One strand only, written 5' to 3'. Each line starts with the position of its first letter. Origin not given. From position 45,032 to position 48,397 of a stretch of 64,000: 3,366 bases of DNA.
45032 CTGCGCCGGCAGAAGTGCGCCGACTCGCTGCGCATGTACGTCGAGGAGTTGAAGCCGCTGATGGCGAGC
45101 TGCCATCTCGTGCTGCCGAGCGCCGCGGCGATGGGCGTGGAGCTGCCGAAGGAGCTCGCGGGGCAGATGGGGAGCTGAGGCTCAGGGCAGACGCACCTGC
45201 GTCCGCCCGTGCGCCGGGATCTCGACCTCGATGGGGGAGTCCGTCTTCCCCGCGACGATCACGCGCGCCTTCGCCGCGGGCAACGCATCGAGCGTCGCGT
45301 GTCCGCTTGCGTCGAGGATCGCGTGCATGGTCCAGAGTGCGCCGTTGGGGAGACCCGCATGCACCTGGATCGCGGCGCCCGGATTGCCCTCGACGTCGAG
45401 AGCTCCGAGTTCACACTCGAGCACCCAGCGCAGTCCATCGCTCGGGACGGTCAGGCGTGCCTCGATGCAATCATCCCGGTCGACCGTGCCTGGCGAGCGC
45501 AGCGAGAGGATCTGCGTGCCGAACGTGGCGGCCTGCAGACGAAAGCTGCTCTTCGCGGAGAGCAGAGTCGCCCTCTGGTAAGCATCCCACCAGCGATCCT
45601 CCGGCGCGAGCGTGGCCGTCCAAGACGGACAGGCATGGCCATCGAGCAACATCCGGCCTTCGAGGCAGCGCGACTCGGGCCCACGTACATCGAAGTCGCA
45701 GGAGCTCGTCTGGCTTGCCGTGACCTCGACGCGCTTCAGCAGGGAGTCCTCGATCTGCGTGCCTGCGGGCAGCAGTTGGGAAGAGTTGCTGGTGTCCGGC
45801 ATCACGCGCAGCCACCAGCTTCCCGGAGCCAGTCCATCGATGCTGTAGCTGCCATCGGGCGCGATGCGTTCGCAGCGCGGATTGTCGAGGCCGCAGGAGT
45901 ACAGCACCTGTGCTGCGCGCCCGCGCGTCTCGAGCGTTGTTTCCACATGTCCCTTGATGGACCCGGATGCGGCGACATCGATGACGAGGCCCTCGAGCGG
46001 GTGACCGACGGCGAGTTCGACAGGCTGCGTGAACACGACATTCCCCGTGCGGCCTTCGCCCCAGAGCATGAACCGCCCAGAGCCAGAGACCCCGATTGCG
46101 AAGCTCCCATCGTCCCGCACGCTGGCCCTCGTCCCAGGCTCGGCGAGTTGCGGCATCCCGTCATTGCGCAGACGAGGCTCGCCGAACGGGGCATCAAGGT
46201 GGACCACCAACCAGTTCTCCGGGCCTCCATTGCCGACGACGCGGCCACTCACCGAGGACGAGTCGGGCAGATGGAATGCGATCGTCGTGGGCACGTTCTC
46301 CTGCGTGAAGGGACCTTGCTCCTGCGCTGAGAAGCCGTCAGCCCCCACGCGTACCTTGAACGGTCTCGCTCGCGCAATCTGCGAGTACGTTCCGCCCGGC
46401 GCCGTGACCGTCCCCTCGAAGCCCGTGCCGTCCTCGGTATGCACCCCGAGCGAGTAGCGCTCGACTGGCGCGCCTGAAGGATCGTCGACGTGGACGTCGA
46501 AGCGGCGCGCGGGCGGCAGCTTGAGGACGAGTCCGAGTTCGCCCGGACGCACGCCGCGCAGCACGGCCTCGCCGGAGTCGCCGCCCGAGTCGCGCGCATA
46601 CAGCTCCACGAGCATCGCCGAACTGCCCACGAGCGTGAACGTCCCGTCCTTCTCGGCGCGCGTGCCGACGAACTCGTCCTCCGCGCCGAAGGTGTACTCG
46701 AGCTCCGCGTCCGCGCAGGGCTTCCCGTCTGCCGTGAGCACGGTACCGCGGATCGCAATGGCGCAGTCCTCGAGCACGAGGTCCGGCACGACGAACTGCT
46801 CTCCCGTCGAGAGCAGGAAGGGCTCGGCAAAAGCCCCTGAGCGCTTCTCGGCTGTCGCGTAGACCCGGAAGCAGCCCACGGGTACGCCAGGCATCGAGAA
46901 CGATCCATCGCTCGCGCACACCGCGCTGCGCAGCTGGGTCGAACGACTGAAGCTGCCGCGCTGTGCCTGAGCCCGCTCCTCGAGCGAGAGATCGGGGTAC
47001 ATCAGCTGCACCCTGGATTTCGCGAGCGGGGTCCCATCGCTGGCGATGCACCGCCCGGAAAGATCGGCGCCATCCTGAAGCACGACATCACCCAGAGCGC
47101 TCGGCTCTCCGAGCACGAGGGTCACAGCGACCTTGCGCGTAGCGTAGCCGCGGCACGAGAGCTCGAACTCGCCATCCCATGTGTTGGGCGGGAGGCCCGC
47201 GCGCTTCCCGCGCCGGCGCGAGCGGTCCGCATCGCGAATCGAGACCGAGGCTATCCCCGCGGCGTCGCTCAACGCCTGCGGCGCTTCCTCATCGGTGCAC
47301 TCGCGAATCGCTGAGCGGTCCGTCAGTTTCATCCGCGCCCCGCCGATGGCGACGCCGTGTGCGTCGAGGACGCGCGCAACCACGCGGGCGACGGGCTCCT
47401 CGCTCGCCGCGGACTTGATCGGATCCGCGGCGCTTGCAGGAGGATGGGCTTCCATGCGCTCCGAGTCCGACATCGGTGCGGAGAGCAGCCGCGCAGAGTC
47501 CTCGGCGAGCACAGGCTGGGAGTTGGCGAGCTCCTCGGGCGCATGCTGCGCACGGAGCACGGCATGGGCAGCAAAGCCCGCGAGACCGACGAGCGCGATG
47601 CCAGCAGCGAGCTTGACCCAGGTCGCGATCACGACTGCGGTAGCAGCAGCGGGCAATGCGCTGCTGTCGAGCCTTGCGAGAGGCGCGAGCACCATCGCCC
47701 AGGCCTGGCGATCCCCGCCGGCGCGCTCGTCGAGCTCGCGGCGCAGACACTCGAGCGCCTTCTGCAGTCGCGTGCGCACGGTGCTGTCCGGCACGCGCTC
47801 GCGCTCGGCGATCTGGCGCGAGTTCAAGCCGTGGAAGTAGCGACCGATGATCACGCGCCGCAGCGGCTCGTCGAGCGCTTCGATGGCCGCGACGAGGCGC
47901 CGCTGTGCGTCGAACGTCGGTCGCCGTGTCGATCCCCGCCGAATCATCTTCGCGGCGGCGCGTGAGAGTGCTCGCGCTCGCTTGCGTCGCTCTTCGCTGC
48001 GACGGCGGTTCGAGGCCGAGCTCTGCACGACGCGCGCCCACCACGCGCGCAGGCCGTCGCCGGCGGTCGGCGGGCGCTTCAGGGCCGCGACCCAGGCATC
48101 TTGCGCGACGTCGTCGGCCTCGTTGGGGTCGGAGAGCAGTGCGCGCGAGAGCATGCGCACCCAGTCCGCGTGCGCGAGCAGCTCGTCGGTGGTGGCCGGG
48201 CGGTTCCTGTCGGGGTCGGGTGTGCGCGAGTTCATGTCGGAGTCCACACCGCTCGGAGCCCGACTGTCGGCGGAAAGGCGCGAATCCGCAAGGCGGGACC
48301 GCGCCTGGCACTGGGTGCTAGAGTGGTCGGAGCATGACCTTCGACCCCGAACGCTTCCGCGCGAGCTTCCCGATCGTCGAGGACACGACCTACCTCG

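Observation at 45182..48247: One-polypeptide, membrane-tethered ECF sigma factor carrying a ~790-aa extracytoplasmic beta-sandwich-repeat domain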

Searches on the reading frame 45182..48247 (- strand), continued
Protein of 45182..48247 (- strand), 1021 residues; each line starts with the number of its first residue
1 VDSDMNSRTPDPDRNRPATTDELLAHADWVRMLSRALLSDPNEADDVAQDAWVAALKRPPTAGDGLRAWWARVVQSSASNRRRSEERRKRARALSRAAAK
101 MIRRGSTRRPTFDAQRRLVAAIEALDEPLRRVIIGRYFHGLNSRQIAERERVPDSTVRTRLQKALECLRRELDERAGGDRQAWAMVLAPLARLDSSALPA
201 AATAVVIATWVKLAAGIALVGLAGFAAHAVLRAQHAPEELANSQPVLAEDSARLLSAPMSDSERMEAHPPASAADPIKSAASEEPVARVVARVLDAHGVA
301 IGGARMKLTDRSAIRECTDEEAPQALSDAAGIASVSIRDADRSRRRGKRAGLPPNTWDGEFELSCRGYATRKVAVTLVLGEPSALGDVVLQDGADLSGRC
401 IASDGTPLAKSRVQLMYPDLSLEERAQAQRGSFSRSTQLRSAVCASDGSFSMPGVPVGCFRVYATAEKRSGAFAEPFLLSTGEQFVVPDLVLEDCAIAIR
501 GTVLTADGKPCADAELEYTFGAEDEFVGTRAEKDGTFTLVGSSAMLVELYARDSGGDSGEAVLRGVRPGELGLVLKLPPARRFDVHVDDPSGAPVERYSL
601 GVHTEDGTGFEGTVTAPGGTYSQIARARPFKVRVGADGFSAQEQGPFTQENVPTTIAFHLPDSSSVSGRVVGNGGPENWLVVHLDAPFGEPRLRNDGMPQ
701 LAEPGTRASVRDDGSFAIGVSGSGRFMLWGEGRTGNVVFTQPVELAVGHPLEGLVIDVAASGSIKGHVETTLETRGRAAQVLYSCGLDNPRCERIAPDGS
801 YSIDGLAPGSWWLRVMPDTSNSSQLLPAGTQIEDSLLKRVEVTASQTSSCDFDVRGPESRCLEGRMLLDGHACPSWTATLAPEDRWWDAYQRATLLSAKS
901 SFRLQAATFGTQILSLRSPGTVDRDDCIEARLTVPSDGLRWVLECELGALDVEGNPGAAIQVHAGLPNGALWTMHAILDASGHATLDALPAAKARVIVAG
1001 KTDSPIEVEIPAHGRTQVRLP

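Call 55: find_related_loci(query=A1, collection=genome_contigs, flank=4000)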
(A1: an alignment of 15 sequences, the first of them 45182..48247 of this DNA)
Query A1 (1021 aa) in genome_contigs; peptide patterns used: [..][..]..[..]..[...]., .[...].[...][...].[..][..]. (x = any residue, [..] = any of these).
600 stretches matched a pattern (row limit reached: there are more); 62 encode a relative of the query (tblastn E <= 1e-3); 62 distinct loci.
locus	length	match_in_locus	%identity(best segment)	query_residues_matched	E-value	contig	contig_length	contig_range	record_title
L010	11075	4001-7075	29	21-1021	1e-77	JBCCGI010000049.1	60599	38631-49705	MAG: Planctomycetota bacterium isolate P01_B01_bin.4 k141_390336_length_60599_cov_90.5357, whole genome shotgun sequence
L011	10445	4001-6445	30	11-818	3e-73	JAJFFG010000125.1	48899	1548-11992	MAG: Planctomycetota bacterium isolate OFTM316 OFTM316_124, whole genome shotgun sequence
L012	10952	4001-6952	27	21-997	1e-66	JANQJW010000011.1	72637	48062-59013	MAG: Planctomycetota bacterium isolate PL25a_bin.13 k99_5197064, whole genome shotgun sequence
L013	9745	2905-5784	28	3-957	3e-63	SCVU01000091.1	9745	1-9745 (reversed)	MAG: Planctomycetota bacterium isolate GW928_bin.9 GW928_bin.9-3847-1, whole genome shotgun sequence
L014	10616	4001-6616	28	21-883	8e-60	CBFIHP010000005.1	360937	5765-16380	MAG: Planctomycetota bacterium isolate Co_bin_786_permissive genome assembly, contig: Co_bin_786_permissive_c5, whole ge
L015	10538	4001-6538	32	21-843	1e-68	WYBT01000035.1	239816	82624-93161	MAG: Planctomycetaceae bacterium isolate PLA3 k127_445449, whole genome shotgun sequence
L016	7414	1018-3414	34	19-589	3e-35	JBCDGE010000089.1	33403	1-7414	MAG: Planctomycetota bacterium isolate P01_H01_bin.125 k141_1525634_length_33403_cov_24.3083, whole genome shotgun seque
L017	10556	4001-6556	26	19-882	1e-34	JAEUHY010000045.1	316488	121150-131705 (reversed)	MAG: Planctomycetota bacterium isolate new MAG-29 k141_1932682, whole genome shotgun sequence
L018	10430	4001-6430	28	13-808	7e-33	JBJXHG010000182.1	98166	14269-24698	MAG: Planctomycetota bacterium isolate F1F2.bin.111 k127_5026237, whole genome shotgun sequence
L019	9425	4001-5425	30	19-539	1e-31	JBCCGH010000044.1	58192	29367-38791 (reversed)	MAG: Planctomycetota bacterium isolate P01_B01_bin.39 k141_3423424_length_58192_cov_76.0000, whole genome shotgun sequen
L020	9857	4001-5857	30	19-656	8e-33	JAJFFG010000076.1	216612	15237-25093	MAG: Planctomycetota bacterium isolate OFTM316 OFTM316_75, whole genome shotgun sequence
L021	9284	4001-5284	29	17-479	9e-30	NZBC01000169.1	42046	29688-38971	MAG: Planctomycetota bacterium isolate ARS1434 MHASMcontig_427649, whole genome shotgun sequence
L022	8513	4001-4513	40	19-190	5e-29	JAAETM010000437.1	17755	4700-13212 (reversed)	MAG: bacterium isolate Vin_7 VinG_CONTIG1615271, whole genome shotgun sequence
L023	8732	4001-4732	36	5-244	8e-29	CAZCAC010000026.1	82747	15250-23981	MAG TPA_asm: uncultured Planctomycetaceae bacterium isolate binchicken_co65_457 genome assembly, contig: NODE_960_length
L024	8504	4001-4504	42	21-190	8e-27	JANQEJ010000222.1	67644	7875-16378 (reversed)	MAG: Planctomycetota bacterium isolate PL23a_bin.129 k99_324540, whole genome shotgun sequence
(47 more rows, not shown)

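Call 93: list_cluster_members(proteins=[P0001, P0003, P0007, P0011, P0023, P0027])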
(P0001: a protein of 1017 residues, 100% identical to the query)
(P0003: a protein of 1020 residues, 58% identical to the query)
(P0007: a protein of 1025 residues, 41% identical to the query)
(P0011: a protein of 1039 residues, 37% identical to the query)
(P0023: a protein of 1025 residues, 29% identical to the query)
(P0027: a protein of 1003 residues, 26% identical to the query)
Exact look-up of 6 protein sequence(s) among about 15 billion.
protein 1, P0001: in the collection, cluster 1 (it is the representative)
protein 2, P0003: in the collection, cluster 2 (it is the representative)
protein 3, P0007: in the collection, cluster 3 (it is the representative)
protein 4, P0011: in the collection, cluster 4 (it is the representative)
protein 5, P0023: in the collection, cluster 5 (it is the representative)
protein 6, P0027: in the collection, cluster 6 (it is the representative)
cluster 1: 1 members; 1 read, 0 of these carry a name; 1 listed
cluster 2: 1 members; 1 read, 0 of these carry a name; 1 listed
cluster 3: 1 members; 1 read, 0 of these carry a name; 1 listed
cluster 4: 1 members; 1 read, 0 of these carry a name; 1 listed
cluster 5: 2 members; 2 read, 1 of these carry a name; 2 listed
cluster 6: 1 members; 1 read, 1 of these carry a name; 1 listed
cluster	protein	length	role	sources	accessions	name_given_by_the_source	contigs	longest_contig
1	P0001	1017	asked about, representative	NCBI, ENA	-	-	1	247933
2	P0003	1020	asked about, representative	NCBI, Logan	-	-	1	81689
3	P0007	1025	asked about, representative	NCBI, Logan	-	-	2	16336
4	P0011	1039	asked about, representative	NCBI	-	-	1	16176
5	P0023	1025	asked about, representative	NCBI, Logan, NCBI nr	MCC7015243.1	MAG: sigma-70 family RNA polymerase sigma factor [Planctomycetes bacterium] | sigma-70 family RNA polymerase sigma factor [Planctomycetota bacterium]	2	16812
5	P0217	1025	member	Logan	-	-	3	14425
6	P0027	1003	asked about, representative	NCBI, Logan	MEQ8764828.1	MAG: sigma-70 family RNA polymerase sigma factor [Planctomycetota bacterium]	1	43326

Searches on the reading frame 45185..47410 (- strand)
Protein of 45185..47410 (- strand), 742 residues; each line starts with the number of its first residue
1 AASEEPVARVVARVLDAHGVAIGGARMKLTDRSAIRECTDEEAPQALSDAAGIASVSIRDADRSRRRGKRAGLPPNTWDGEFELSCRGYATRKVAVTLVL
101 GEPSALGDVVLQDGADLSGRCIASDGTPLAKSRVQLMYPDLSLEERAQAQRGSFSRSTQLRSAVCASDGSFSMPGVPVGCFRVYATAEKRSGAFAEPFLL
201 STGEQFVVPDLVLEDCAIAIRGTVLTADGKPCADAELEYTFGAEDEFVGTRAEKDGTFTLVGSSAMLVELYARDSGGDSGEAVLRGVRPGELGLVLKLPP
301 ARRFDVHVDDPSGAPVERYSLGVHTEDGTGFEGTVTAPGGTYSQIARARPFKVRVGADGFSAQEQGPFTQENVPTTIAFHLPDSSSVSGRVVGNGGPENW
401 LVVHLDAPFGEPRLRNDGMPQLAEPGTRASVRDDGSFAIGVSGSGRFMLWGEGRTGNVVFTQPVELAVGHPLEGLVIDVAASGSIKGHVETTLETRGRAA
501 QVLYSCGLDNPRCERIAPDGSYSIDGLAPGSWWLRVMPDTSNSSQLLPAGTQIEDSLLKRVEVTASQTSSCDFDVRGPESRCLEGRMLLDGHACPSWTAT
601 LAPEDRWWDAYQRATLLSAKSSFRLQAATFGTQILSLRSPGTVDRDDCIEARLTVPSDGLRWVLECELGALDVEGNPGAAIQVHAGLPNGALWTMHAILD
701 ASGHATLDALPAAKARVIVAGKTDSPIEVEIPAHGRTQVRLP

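Call 69: find_homologous_proteins(query=window:45185-47410:-, max_evalue=0.00001)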
Query window:45185-47410:- (742 aa): 8 proteins with E <= 0.00001 among 8000 candidates.
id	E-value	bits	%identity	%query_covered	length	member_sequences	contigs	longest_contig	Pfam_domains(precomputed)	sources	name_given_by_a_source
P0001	0.0e+0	1671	100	100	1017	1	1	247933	PF04545.23,PF04542.21,PF13620.13,PF08281.19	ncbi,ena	-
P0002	0.0e+0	1169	72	99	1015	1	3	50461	PF04545.23,PF04542.21,PF13620.13,PF08281.19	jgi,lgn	jgi:RNA polymerase sigma factor (sigma-70 family)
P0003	2.7e-244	831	53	100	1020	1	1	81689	PF04545.23,PF04542.21,PF13620.13,PF08281.19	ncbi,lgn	-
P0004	4.7e-235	801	52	100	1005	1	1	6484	PF10670.16,PF04545.23,PF04542.21,PF13620.13,PF08281.19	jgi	-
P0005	2.7e-231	788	53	99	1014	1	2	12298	PF04545.23,PF04542.21,PF13620.13,PF08281.19,PF24107.2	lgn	-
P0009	1.2e-138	482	38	99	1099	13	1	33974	PF10670.16,PF04545.23,PF04542.21,PF13620.13,PF08281.19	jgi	-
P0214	2.2e-20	91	29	63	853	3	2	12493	PF04545.23,PF04542.21,PF13620.13,PF08281.19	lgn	-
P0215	3.9e-11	60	26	67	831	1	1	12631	PF10670.16,PF13620.13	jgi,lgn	jgi:hypothetical protein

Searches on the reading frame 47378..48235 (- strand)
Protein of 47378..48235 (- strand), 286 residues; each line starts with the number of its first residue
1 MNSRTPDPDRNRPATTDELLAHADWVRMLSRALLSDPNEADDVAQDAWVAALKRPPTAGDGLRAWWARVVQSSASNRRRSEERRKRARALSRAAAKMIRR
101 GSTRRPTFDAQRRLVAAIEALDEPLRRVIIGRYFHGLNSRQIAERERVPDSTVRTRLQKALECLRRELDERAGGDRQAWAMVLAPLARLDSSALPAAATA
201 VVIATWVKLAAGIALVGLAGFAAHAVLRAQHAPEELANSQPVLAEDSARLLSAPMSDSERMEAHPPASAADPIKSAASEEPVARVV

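Call 77: predict_structure(alignment_id=A5)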
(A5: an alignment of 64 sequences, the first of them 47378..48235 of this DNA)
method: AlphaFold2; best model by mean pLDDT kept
length: 286 residues; sequences in the alignment: 64
mean_pLDDT: 79.6   pTM: 0.47
mean pLDDT of the five models: 79.6, 79.4, 79.0, 78.7, 78.1
residues with pLDDT >= 90: 137; 70-90: 62; 50-70: 43; < 50: 44
segments of 3 or more residues with pLDDT < 50: 192-195, 197-199, 233-247, 263-265, 274-280, 282-286
pLDDT, mean of each block of 10 residues (from residue 1): 74 94 98 97 97 91 96 96 94 86 71 94 97 93 98 97 94 86 70 47 66 86 81 47 48 52 50 48 46
secondary structure, 60 per line:
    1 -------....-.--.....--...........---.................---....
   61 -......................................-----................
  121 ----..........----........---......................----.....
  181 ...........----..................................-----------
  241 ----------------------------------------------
elements in order: H8-11 H16-20 H23-33 H37-53 H62-99 H105-120 H125-134 H139-146 H150-171 H176-191 H196-229

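Call 83: fold_search(model_id=the predicted structure, library=pdb)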
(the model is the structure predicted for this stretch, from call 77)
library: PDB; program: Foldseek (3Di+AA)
matches with E <= 10: 268; with E <= 0.001: 19
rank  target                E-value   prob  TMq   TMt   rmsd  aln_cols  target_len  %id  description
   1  6jcx_F                3.7e-05  1.00  0.22  0.33  14.2       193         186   21  Mycobacterium tuberculosis transcription initiation complex with ECF sigma factor sigma H and 6nt RNA (released 2019-05-29)
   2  6kop_F                4.9e-05  1.00  0.21  0.37  15.5       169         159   22  Mycobacterium tuberculosis initial transcription complex comprising sigma H and 5'-OH RNA of 9 nt (released 2020-03-11)
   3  6kon_F                6.4e-05  1.00  0.23  0.36  14.4       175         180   21  Mycobacterium tuberculosis initial transcription complex comprising sigma H and 5'-OH RNA of 5 nt (released 2020-03-11)
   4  8z6g_B                7.5e-05  1.00  0.21  0.35  13.1       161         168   24  the AlgU-MucAcyto complex structure in Pseudomonas aeruginosa (released 2024-05-08)
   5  5wuq_A                7.9e-05  1.00  0.21  0.36  16.8       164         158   20  Crystal structure of SigW in complex with its anti-sigma RsiW, a zinc binding form (released 2017-03-29)
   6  9m9e_F                8.8e-05  1.00  0.22  0.32   9.2       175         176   22  Structural Basis of Pausing During Transcription Initiation in Mycobacterium tuberculosis (released 2026-01-14)
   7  5wur_A                9.8e-05  1.00  0.21  0.37  17.3       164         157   21  Crystal structure of SigW in complex with its anti-sigma RsiW, an oxdized form (released 2017-03-29)
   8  1or7_A                1.2e-04  1.00  0.21  0.33  15.8       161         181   22  Crystal Structure of Escherichia coli sigmaE with the Cytoplasmic Domain of its Anti-sigma RseA (released 2003-04-15)
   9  5wuq_B                1.4e-04  1.00  0.21  0.38  17.5       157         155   22  Crystal structure of SigW in complex with its anti-sigma RsiW, a zinc binding form (released 2017-03-29)
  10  1or7_B                1.4e-04  1.00  0.22  0.37  15.5       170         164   20  Crystal Structure of Escherichia coli sigmaE with the Cytoplasmic Domain of its Anti-sigma RseA (released 2003-04-15)
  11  6koo_F                1.4e-04  1.00  0.22  0.33  14.4       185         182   22  Mycobacterium tuberculosis initial transcription complex comprising sigma H and 5'-OH RNA of 7 nt (released 2020-03-11)
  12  6dv9_F                1.6e-04  1.00  0.22  0.35  15.4       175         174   24  Crystal structure of Mycobacterium tuberculosis transcription initiation complex(ECF sigma factor L) containing 5nt RN (released 2019-02-20)
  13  8z6g_D                1.6e-04  1.00  0.22  0.36  15.7       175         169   22  the AlgU-MucAcyto complex structure in Pseudomonas aeruginosa (released 2024-05-08)
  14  5zx2_F                1.6e-04  1.00  0.21  0.33  14.1       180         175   20  Mycobacterium tuberculosis RNA polymerase transcription initiation complex with ECF sigma factor sigma H and 7nt RNA (released 2019-03-20)
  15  6in7_B                1.8e-04  1.00  0.21  0.34  13.6       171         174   26  Crystal structure of AlgU in complex with MucA(cyto) (released 2019-07-24)
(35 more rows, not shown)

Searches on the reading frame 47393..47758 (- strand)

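Call 62: search_protein_families(library=pfam, proteins=[window:47393-47758:-], max_evalue=10)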
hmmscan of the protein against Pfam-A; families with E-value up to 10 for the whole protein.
seq(122 aa): 1 family
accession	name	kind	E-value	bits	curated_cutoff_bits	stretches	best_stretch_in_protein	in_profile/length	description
PF16197.11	KAsynt_C_assoc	-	0.12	13.3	33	1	47-94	22-72/111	Ketoacyl-synthetase C-terminal extension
